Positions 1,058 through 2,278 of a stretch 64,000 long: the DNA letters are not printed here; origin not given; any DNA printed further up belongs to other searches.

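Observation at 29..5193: Tight operon encoding a membrane-anchored TPR-CHAT (caspase-like) protease, two unknown proteins and a C39-like papain-fold peptidase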

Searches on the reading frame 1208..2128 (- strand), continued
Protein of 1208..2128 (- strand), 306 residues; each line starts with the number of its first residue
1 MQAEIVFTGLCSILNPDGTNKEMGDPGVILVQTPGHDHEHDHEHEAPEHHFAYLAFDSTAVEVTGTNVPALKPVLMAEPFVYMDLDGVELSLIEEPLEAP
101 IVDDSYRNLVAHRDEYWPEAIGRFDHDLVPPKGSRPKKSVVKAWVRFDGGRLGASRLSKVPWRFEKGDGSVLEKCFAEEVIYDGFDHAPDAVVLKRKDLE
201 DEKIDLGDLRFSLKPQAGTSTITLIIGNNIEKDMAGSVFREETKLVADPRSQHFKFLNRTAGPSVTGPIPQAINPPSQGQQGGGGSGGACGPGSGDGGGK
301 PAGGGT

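Call 65: find_encoding_contigs(protein=P0146, flank=8000, max_places=2)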
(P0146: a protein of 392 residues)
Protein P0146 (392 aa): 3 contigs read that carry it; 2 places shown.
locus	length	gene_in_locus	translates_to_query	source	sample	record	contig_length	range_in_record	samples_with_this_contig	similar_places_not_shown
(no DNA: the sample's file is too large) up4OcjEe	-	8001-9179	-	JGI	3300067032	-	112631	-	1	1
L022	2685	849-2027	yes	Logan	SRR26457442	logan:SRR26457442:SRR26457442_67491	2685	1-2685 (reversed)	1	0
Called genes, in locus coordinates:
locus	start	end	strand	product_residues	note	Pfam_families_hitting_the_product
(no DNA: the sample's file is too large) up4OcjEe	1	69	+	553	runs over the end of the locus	-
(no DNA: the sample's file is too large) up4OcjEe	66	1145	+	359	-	PF12965:DUF3854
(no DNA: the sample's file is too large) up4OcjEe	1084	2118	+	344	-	-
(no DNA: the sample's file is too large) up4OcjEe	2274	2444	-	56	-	-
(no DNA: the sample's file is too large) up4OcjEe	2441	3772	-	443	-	PF00069:Pkinase, PF07714:PK_Tyr_Ser-Thr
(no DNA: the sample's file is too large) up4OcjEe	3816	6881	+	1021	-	PF04851:ResIII, PF19778:RE_endonuc (faint)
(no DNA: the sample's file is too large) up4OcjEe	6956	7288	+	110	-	-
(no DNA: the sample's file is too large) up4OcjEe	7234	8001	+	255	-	PF12770:CHAT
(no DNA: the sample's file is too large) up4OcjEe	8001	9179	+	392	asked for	-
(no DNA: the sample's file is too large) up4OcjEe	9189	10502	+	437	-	PF09471:Peptidase_M64 (faint)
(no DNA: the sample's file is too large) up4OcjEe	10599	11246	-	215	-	-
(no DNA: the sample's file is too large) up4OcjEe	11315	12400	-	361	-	PF00753:Lactamase_B (weak)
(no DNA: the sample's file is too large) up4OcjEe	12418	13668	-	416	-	PF27295:Y4kD_C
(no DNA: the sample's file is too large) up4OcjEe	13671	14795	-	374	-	PF00656:Peptidase_C14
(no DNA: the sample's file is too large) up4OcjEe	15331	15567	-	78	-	-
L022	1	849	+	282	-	?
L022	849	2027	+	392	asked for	-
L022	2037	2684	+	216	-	?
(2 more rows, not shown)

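Call 66: search_protein_families(library=pfam, proteins=[L021:8858-10114:+, L021:4920-7982:+, L022:1-849:+, L022:2037-2684:+, L019:886-1392:+], max_evalue=0.1)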
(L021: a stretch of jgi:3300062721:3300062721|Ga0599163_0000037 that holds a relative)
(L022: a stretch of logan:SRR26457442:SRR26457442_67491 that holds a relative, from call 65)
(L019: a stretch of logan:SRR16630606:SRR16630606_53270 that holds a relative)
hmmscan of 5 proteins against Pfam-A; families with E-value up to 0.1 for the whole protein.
L021:8858-10114:+ (418 aa): 0 families

L021:4920-7982:+ (1020 aa): 4 families
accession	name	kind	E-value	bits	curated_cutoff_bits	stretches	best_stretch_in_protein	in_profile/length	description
PF12770.12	CHAT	-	2e-53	182.2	24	1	753-1019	1-289/289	CHAT domain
PF03568.22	Peptidase_C50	-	0.019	14.6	27.8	0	926-966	352-392/395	Peptidase family C50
PF13428.12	TPR_14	-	0.047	14.8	23.5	1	106-147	2-43/44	Tetratricopeptide repeat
PF07719.23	TPR_2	-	0.05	14.2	27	0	386-415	1-30/34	Tetratricopeptide repeat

L022:1-849:+ (282 aa): 1 family
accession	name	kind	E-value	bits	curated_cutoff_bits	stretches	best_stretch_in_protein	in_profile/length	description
PF12770.12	CHAT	-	1.9e-51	175.6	24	1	17-280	4-288/289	CHAT domain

L022:2037-2684:+ (216 aa): 1 family
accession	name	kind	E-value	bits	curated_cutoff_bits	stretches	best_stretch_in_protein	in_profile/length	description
PF09471.16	Peptidase_M64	-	1.1e-05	25.2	26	1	47-191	9-165/302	IgA Peptidase M64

L019:886-1392:+ (169 aa): 0 families

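Call 72: fold_search(model_id=the predicted structure, library=pdb)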
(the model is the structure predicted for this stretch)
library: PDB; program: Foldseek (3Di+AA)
matches with E <= 10: 270; with E <= 0.001: 0
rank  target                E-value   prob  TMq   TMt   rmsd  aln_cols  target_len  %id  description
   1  6ala_A                4.1e-01  0.02  0.09  0.09  17.9       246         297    8  Crystal structure of H108A peptidylglycine alpha-hydroxylating monooxygenase (PHM) in complex with citrate (released 2018-07-18)
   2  9vqn                  8.2e-01  0.02  0.11  0.09  25.8       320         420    8  Crystal structure of Se-Met SSA1633 from Streptococcus sanguinis (Phase determination model) (released 2026-01-21)
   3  4s3p_B                9.8e-01  0.06  0.08  0.04  16.8        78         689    9  Amylomaltase MalQ from Escherichia coli, apo structure (released 2015-07-08)
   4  2vn5_A                9.8e-01  0.01  0.09  0.14  17.5       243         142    8  The Clostridium cellulolyticum dockerin displays a dual binding mode for its cohesin partner (released 2008-05-20)
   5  1g1k_A                1.0e+00  0.01  0.09  0.14  17.8       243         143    7  COHESIN MODULE FROM THE CELLULOSOME OF CLOSTRIDIUM CELLULOLYTICUM (released 2000-11-22)
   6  6ghd_B                1.1e+00  0.06  0.07  0.16  18.9        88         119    8  Structural analysis of the ternary complex between lamin A/C, BAF and emerin identifies an interface disrupted in auto (released 2018-08-08)
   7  4q1z                  1.2e+00  0.02  0.07  0.06  17.0        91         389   10  Crystal structure of a DUF4876 family protein (BT_1938) from Bacteroides thetaiotaomicron VPI-5482 at 2.50 A resolution (released 2014-04-23)
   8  4fl4_L                1.2e+00  0.01  0.10  0.10  30.4       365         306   10  Scaffoldin conformation and dynamics revealed by a ternary complex from the Clostridium thermocellum cellulosome (released 2012-06-27)
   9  4a2l_D                1.3e+00  0.02  0.06  0.03  18.3        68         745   13  Structure of the periplasmic domain of the heparin and heparan sulphate sensing hybrid two component system BT4663 in  (released 2012-05-02)
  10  6ghd_F                1.5e+00  0.04  0.07  0.15  17.9        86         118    8  Structural analysis of the ternary complex between lamin A/C, BAF and emerin identifies an interface disrupted in auto (released 2018-08-08)
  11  3khc_A                1.5e+00  0.02  0.07  0.10  16.2        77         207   14  Crystal Structure of Escherichia coli AlkB in complex with ssDNA containing a 1-methylguanine lesion (released 2010-01-12)
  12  3kpt_A                1.5e+00  0.01  0.09  0.08  19.7       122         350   12  Crystal structure of BcpA, the major pilin subunit of Bacillus cereus (released 2009-11-24)
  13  4s3r                  1.6e+00  0.04  0.08  0.04  16.9        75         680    9  Amylomaltase MalQ from Escherichia coli in complex with the pseudo-heptasaccharide acarviosine-glucose-acarbose (released 2015-07-08)
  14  3t4h                  1.6e+00  0.02  0.07  0.10  15.4        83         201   12  Crystal Structure of AlkB in complex with Fe(III) and N-Oxalyl-S-(3-nitrobenzyl)-L-cysteine (released 2012-03-07)
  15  4nih_A                1.6e+00  0.02  0.07  0.10  16.1        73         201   11  Crystal structure of AlkB E136L mutant protein with cofactors bound to dsDNA containing m6A/A (released 2014-04-16)
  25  7yvd_C                1.9e+00  0.04  0.07  0.15  18.7        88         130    8  The crystal structure of the progerin C-terminal peptide and the Ig-like domain of lamin A/C (released 2023-08-30)
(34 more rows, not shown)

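Call 80: find_encoding_contigs(protein=P0137, flank=7000, max_places=2)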
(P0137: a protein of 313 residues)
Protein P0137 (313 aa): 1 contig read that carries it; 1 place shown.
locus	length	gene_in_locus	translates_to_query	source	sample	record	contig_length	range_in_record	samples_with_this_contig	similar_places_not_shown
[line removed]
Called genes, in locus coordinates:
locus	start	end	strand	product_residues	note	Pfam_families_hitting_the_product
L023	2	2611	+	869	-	?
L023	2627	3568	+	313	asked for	-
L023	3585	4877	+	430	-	PF00082:Peptidase_S8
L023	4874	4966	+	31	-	?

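Call 81: find_encoding_contigs(protein=P0134, flank=7000, max_places=2)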
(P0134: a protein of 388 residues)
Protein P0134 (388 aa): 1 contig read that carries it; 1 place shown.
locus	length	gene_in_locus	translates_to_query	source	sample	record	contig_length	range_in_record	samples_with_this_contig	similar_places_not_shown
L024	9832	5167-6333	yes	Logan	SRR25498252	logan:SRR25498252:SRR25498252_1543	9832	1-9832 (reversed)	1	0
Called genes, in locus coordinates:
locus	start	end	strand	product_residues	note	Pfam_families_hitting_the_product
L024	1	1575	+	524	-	?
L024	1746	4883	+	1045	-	PF12770:CHAT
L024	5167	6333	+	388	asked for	-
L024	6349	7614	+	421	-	PF09471:Peptidase_M64 (faint)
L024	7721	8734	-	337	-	PF02423:OCD_Mu_crystall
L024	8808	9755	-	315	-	PF20229:ChrB_N (weak), PF09828:ChrB_C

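Call 82: find_encoding_contigs(protein=P0084, flank=7000, max_places=2)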
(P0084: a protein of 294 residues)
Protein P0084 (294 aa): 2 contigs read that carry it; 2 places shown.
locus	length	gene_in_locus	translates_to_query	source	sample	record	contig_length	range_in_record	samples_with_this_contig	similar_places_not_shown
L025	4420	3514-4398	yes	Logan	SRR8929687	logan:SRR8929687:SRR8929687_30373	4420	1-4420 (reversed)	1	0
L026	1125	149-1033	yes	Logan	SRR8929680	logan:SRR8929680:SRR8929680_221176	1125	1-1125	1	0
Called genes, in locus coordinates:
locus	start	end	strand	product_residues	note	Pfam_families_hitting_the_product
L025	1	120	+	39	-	?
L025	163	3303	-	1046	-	PF00515:TPR_1 (faint), PF07719:TPR_2 (faint), PF14559:TPR_19 (weak), PF12770:CHAT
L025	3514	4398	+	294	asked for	-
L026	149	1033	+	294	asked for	-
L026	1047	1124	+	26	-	?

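Call 86: search_solved_structures(query=A1, max_evalue=10, show_alignments=0)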
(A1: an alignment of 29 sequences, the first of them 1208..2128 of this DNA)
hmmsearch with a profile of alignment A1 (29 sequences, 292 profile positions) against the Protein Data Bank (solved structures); distinct sequences matched with E-value up to 10: 10.
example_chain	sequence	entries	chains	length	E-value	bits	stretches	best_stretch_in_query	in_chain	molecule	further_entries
8yik_A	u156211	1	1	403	0.18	14.3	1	31-117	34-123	DNA topoisomerase 2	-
8ja1_A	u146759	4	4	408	0.39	13.2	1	31-117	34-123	DNA topoisomerase 2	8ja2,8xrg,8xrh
8wwo_A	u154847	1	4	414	0.52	12.8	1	31-116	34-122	DNA topoisomerase 2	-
8kgs_A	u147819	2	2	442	0.56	12.7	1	31-116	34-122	DNA topoisomerase 2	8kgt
8ygh_A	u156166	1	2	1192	0.81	12.2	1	31-117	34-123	DNA topoisomerase 2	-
8yge_A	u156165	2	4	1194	0.81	12.2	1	31-117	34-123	DNA topoisomerase 2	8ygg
6e25_A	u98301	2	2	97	0.88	12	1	11-53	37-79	Caspase recruitment domain-containing protein 9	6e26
6e27_C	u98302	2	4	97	0.88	12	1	11-53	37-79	Caspase recruitment domain-containing protein 9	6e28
6n2m_A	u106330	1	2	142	1.2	11.6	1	11-54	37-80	Caspase recruitment domain-containing protein 9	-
6n2p_A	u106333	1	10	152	1.3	11.4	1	11-54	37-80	Caspase recruitment domain-containing protein 9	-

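Call 89: find_related_loci(query=A1, collection=viral_contigs, flank=6000)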
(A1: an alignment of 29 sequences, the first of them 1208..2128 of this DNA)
Query A1 (306 aa) in viral_contigs; peptide patterns used: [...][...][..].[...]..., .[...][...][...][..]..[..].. (x = any residue, [..] = any of these).
36 stretches matched a pattern, but none encodes a relative of the query by tblastn (E <= 1e-3).

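Call 90: find_encoding_contigs(protein=P0097, flank=7000, max_places=2)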
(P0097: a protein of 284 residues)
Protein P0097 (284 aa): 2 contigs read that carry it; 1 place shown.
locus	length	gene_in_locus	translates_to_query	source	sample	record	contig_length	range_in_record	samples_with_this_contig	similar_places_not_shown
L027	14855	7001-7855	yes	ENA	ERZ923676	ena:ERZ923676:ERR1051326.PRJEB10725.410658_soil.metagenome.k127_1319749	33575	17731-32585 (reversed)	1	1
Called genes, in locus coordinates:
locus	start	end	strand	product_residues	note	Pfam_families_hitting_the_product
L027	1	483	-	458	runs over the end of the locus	PF01336:tRNA_anti-codon, PF00152:tRNA-synt_2, PF01409:tRNA-synt_2d (faint)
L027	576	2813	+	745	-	PF17990:LodA_N, PF18417:LodA_C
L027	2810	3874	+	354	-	PF01266:DAO (faint), PF04820:Trp_halogenase (weak)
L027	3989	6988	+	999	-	PF12770:CHAT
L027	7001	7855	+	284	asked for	-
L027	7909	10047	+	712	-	-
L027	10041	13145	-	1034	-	PF00873:ACR_tran, PF03176:MMPL, PF02355:SecD_SecF_C (faint)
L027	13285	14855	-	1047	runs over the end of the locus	PF00873:ACR_tran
